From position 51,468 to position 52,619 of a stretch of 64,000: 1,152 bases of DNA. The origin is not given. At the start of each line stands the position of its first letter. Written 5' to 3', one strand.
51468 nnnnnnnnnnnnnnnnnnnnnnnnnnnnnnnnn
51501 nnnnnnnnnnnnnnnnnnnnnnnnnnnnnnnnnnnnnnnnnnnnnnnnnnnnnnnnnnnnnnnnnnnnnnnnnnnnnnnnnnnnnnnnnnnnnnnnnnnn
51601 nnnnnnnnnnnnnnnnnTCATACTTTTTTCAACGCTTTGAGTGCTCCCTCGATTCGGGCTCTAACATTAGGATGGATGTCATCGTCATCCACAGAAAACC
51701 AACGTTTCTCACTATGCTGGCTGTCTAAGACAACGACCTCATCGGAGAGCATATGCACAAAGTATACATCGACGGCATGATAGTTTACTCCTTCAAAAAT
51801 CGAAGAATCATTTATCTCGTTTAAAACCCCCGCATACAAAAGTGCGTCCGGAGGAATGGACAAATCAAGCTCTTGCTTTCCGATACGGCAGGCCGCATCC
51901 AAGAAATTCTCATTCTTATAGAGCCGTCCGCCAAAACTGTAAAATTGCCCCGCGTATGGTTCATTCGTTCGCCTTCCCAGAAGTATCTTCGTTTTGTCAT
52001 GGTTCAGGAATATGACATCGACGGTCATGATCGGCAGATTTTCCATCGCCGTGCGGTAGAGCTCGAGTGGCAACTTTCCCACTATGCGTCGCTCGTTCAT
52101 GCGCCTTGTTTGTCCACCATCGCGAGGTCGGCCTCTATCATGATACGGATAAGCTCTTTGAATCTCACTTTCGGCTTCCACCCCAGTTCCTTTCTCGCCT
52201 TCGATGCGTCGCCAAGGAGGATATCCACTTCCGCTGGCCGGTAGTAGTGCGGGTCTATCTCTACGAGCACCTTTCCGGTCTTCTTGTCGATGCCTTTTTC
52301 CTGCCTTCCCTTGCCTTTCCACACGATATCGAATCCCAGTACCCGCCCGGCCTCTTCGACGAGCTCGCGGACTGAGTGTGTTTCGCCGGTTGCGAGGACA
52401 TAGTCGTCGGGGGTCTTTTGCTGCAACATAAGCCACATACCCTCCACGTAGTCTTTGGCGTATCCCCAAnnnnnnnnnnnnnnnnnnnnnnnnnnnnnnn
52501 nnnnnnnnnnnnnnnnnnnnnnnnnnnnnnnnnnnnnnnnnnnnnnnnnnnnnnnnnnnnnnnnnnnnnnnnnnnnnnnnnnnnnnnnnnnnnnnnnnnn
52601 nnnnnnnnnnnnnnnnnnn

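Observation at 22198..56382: ~34-kb surface-glycan biosynthesis island with four unusual domain fusions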

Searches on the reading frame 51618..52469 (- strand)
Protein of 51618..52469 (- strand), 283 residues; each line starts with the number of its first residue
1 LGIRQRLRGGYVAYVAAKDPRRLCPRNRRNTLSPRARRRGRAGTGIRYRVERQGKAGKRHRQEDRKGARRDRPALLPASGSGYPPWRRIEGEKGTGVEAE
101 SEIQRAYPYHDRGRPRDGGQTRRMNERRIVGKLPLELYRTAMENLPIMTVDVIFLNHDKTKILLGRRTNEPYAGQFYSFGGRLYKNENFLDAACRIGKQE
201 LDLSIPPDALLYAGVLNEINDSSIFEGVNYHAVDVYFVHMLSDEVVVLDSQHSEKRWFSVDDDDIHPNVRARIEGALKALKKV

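Call 5: search_protein_families(library=pfam, proteins=[window:51618-52469:-], max_evalue=0.01)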
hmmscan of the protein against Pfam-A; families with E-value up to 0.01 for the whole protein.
window:51618-52469:- (283 aa): 1 family
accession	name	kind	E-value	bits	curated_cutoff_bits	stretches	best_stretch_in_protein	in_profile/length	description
PF00293.34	NUDIX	-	8.3e-10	39.2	21.1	1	149-262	5-117/134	NUDIX domain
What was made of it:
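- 51618..52100 (-): NUDIX hydrolase, GDP-mannose mannosyl hydrolase-like. PF00293, 8.3e-10 (call 5).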

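Call 26: search_protein_families(library=ncbifam, proteins=[window:51618-52469:-], max_evalue=0.00001)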
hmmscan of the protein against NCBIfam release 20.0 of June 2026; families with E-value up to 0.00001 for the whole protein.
window:51618-52469:- (283 aa): 1 family
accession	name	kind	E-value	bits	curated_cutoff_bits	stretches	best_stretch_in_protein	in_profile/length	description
NF011963.0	PRK15434.1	subfamily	4.5e-17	62.2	146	1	137-273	7-148/159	GDP-mannose mannosyl hydrolase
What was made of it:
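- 51618..52100 (-): NF011963, 62 bits, below cut-off (call 26).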
